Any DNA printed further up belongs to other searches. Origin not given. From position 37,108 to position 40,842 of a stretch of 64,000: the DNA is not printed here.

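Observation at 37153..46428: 3091-aa secreted cysteine-rich giant protein with a recurring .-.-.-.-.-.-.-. module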

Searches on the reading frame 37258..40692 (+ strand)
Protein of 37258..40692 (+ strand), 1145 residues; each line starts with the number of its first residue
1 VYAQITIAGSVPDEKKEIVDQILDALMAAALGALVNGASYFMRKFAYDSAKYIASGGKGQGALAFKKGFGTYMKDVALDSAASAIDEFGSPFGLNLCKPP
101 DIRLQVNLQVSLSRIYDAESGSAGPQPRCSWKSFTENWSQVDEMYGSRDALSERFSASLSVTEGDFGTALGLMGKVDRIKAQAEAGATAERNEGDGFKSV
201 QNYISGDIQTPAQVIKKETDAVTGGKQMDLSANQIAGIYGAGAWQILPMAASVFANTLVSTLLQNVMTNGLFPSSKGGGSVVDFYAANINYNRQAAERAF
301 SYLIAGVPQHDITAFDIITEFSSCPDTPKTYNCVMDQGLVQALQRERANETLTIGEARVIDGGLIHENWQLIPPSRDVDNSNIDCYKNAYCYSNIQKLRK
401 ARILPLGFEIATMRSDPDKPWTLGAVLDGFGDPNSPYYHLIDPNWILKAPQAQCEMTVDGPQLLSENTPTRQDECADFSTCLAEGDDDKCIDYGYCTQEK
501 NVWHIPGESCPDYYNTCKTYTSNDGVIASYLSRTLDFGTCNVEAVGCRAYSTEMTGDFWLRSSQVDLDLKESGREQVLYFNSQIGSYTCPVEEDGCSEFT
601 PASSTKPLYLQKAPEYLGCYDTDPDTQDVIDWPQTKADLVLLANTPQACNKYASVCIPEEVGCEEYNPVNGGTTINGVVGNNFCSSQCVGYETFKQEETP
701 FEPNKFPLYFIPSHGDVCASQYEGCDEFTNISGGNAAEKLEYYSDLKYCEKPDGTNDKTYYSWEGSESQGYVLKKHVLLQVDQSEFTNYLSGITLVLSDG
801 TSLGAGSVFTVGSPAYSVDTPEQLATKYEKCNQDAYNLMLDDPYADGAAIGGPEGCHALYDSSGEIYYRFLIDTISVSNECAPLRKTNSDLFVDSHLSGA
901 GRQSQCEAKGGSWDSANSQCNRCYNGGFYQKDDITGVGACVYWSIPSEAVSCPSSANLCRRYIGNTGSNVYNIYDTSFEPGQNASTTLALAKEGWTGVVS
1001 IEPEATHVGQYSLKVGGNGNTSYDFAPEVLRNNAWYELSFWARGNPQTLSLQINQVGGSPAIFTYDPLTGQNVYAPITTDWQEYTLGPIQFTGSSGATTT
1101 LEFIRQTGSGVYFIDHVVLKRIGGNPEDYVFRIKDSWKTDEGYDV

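Call 28: search_solved_structures(query=A3, max_evalue=1)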
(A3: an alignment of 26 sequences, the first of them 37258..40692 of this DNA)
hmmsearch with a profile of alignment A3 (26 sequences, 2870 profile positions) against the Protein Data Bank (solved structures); distinct sequences matched with E-value up to 1: 2.
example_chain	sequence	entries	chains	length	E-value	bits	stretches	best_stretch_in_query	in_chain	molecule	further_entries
3jxs_A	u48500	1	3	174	0.13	12.3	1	1067-1165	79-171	Xylanase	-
6uhk_A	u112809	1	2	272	0.44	10.5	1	2301-2413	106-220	C176 mGFP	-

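Call 30: find_related_loci(query=A3, collection=genome_contigs, flank=10000)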
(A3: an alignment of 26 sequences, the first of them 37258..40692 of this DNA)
Query A3 (1145 aa) in genome_contigs; peptide patterns used: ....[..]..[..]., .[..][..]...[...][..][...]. (x = any residue, [..] = any of these).
150 stretches matched a pattern; 94 encode a relative of the query (tblastn E <= 1e-3); the best 80 are kept; 76 distinct loci.
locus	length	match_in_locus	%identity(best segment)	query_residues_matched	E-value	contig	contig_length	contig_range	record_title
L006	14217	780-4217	65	1-1145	0e+0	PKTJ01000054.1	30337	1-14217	MAG: Candidatus Parcubacteria bacterium isolate BM521 sc_843, whole genome shotgun sequence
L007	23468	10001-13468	56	1-1145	0e+0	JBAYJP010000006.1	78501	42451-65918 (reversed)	MAG: Candidatus Magasanikiibacteriota bacterium isolate SO_2016_GW1_59 scaffold00719_OW334_2016, whole genome shotgun se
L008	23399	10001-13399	52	15-1145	0e+0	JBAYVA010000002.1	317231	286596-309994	MAG: Candidatus Magasanikiibacteriota bacterium isolate SO_2016_LW3_49 scaffold00028_LW162_2016, whole genome shotgun se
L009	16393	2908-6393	50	18-1145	0e+0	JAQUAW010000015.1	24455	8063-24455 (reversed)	MAG: Patescibacteria group bacterium isolate STC_93 NODE_4245_length_24455_cov_3.978502_Sandtown_C, whole genome shotgun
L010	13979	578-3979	66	1-1145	0e+0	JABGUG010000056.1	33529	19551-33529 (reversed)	MAG: Candidatus Parcubacteria bacterium isolate SI034_bin149 k141_844190, whole genome shotgun sequence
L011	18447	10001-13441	50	1-1145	0e+0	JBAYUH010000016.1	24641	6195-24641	MAG: Candidatus Magasanikiibacteriota bacterium isolate SO_2016_LW3_30 scaffold02951_LW162_2016, whole genome shotgun se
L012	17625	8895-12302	49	1-1145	0e+0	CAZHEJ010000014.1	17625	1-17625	MAG TPA_asm: uncultured Gammaproteobacteria bacterium isolate binchicken_co266_196 genome assembly, contig: NODE_5280_le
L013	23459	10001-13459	51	16-1145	0e+0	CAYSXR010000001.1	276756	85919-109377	MAG TPA_asm: uncultured Gammaproteobacteria bacterium isolate SRP286056_co2_340 genome assembly, contig: NODE_22_length_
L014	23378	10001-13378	53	16-1145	0e+0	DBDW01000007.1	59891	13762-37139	MAG TPA_asm: Candidatus Magasanikbacteria bacterium UBA922 UBA922_contig_768, whole genome shotgun sequence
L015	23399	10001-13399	48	25-1145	0e+0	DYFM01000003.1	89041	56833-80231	MAG TPA_asm: Candidatus Paceibacter sp. isolate BE2011_3_41_10 Afr_mines_BE2011_91_length_89041_cov_4_384207, whole geno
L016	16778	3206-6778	47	2-1138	0e+0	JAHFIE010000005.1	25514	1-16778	MAG: Candidatus Magasanikiibacteriota bacterium isolate nzgw355 NODE_1114_length_25515_cov_3.244822, whole genome shotgu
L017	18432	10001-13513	50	16-1145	0e+0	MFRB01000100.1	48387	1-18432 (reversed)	MAG: Candidatus Magasanikbacteria bacterium RIFOXYD12_FULL_33_17 rifoxyd3_full_scaffold_435, whole genome shotgun sequen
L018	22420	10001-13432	50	2-1145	0e+0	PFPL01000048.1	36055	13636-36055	MAG: Candidatus Magasanikbacteria bacterium CG_4_10_14_0_2_um_filter_33_14 CG_4_10_14_0.2_scaffold_306_c, whole genome s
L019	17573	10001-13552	46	3-1145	0e+0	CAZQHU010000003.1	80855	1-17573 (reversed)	MAG TPA_asm: uncultured Gammaproteobacteria bacterium isolate binchicken_co27_283 genome assembly, contig: NODE_470_leng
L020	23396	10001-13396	46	20-1142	0e+0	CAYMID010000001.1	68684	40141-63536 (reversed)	MAG TPA_asm: uncultured Gammaproteobacteria bacterium isolate SRP342105_co2_131 genome assembly, contig: NODE_340_length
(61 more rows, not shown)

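Call 45: predict_structure(alignment_id=A3)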
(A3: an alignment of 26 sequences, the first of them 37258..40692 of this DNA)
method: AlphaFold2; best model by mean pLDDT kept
length: 1145 residues; sequences in the alignment: 26
mean_pLDDT: 63.0   pTM: 0.35
mean pLDDT of the five models: 63.0, 57.9, 56.0, 55.7, 55.2
residues with pLDDT >= 90: 152; 70-90: 388; 50-70: 169; < 50: 436
segments of 3 or more residues with pLDDT < 50: 1-32, 50-68, 90-93, 101-127, 147-310, 497-564, 569-583, 592-597, 611-617, 627-630, 648-713, 734-736, 965-967, 1138-1145
pLDDT, mean of each block of 10 residues (from residue 1): 31 40 47 52 53 40 43 59 57 55 35 27 39 63 51 40 27 32 36 33 42 45 34 37 39 44 41 31 32 36 36 76 84 90 84 86 84 88 88 90 87 88 90 78 87 76 56 75 72 57 26 30 30 29 37 41 48 41 52 47 54 46 55 52 53 31 32 31 26 25 30 59 85 62 87 90 76 90 88 85 87 91 88 87 74 78 91 90 84 87 87 90 87 80 86 83 60 86 76 88 65 87 89 88 92 87 79 88 88 86 89 92 72 62 35
secondary structure, 60 per line:
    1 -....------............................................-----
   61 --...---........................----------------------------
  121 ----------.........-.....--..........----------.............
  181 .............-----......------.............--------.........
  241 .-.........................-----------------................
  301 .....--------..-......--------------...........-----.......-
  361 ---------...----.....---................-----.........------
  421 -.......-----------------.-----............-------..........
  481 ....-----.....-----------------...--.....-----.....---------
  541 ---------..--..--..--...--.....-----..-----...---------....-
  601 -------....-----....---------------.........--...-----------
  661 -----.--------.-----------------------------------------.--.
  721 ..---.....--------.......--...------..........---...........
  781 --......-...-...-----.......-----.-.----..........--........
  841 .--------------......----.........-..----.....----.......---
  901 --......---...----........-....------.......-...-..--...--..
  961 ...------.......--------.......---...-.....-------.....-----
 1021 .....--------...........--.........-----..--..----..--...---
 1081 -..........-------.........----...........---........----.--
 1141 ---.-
elements in order (helices of 4 or more, strands of 3 or more residues): H2-5 H12-55 H69-92 H131-139 H141-145 H148-157 H168-193 H199-204 H211-223 H232-241 H243-267 H285-305 H317-322 H337-347 H354-359 E370-372 H377-381 H385-388 E389-391 H392-400 H406-414 H423-428 E452-463 E471-484 E490-494 E517-521 E527-531 H567-571 E596-599 E608-611 H617-620 H636-644 E726-730 E739-745 E748-750 E757-766 E770-780 H783-788 E794-796 E802-804 H805-808 H821-830 H833-841 E856-861 E866-870 E882-886 E891-894 H903-908 E912-914 E919-923 E928-931 E938-944 E959-963 E970-976 H985-991 E995-997 E999-1003 E1011-1015 E1021-1025 E1034-1044 E1047-1055 E1075-1077 E1082-1091 E1099-1107 E1112-1122 E1129-1133

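Call 47: fold_search(model_id=the predicted structure, library=pdb)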
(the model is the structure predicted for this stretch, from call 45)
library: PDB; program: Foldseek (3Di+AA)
matches with E <= 10: 1273; with E <= 0.001: 181
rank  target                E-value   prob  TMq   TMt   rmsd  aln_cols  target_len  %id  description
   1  4xuo_A                1.3e-07  1.00  0.11  0.69   3.8       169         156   17  Structure of the CBM22-1 xylan-binding domain from Paenibacillus barcinonensis Xyn10C (released 2015-06-03)
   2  2zex_A                1.5e-07  1.00  0.09  0.54   6.3       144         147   23  Family 16 carbohydrate binding module (released 2008-03-04)
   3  2zew_A                1.6e-07  1.00  0.09  0.55   6.5       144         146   23  Family 16 Cabohydrate Binding Domain Module 1 (released 2008-03-04)
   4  4xup_E                1.8e-07  1.00  0.10  0.64   5.9       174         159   17  Structure of the N-terminal CBM22-1-CBM22-2 tandem domain from Paenibacillus barcinonensis Xyn10C (released 2015-06-03)
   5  4xup_C                2.3e-07  1.00  0.11  0.67   4.0       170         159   18  Structure of the N-terminal CBM22-1-CBM22-2 tandem domain from Paenibacillus barcinonensis Xyn10C (released 2015-06-03)
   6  8xmz_A                5.1e-07  1.00  0.09  0.66   3.2       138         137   20  Crystal structure of a novel porphyran-binding carbohydrate binding module (released 2024-01-17)
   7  2zey_A                7.3e-07  1.00  0.09  0.57   6.2       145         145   23  Family 16 carbohydrate binding module (released 2008-03-04)
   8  2zew_B                1.0e-06  1.00  0.10  0.60   6.5       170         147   22  Family 16 Cabohydrate Binding Domain Module 1 (released 2008-03-04)
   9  2zey_B                1.2e-06  1.00  0.09  0.59   5.8       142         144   21  Family 16 carbohydrate binding module (released 2008-03-04)
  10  9jsg                  1.2e-06  1.00  0.10  0.20  21.3       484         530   11  Clostridium perfringens iota toxin pore Ib in pore state (released 2025-05-14)
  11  9jsl_D                1.2e-06  1.00  0.10  0.23  22.1       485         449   10  Clostridium perfringens iota toxin pore Ib in prepore V state (released 2025-05-14)
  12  3oea_A                1.4e-06  1.00  0.09  0.56   6.2       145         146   23  Crystal structure of the Q121E mutants of C.polysaccharolyticus CBM16-1 bound to cellopentaose (released 2010-08-25)
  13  9jsm_E                1.4e-06  1.00  0.10  0.23  22.3       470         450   11  Clostridium perfringens iota toxin pore Ib in prepore VI state (released 2025-05-14)
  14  8yrm_A                1.4e-06  1.00  0.09  0.20  22.6       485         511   11  Iota toxin Ib pore serine-clamp mutant (released 2025-03-26)
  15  9jsk_B                1.5e-06  1.00  0.09  0.22  22.4       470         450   11  Clostridium perfringens iota toxin pore Ib in prepore IV state (released 2025-05-14)
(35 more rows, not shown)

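Call 77: search_protein_families(library=pfam, alignment_id=A7, max_evalue=0.1)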
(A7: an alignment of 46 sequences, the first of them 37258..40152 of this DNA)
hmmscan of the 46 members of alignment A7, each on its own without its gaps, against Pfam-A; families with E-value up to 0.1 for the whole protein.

A. member 1, window:37258-40152:+ (965 aa): 0 families

B. families by the number of members that match (of 46 scanned): 2 families
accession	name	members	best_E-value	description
PF22928.2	INTS1_R4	3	0.00041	Integrator complex subunit 1, R4 domain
PF20822.2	Cmr2_hel_dom1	1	0.096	CRISPR RNA silencing complex Cmr2 subunit, first helical domain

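Call 78: search_solved_structures(query=A7, max_evalue=10)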
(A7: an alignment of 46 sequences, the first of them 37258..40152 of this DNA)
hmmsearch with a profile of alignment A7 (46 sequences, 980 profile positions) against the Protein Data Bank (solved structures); distinct sequences matched with E-value up to 10: 8.
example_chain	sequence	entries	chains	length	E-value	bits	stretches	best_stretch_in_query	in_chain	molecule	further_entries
4esq_A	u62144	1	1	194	0.081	13.9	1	833-963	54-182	Serine/threonine protein kinase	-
7nen_A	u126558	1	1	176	0.27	12.2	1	86-232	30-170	Outer surface protein C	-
5zvk_A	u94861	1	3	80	0.31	12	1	148-216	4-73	Human Coronavirus MERS HR1 motif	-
9isq_A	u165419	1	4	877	0.59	11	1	812-920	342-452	Protein acetyltransferase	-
9it0_A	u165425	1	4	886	0.6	11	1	812-920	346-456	Protein acetyltransferase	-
5tpw_H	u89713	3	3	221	0.72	10.8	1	835-902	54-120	FAB, HEAVY CHAIN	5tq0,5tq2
4njl_A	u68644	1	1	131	0.75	10.7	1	148-217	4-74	S protein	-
8x5o_A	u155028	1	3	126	1.3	9.9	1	149-214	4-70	spike protein S2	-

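Call 117: find_related_loci(query=A7, collection=viral_contigs, flank=5000)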
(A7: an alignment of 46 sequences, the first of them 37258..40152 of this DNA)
Query A7 (965 aa) in viral_contigs; peptide patterns used: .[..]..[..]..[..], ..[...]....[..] (x = any residue, [..] = any of these).
29 stretches matched a pattern, but none encodes a relative of the query by tblastn (E <= 1e-3).
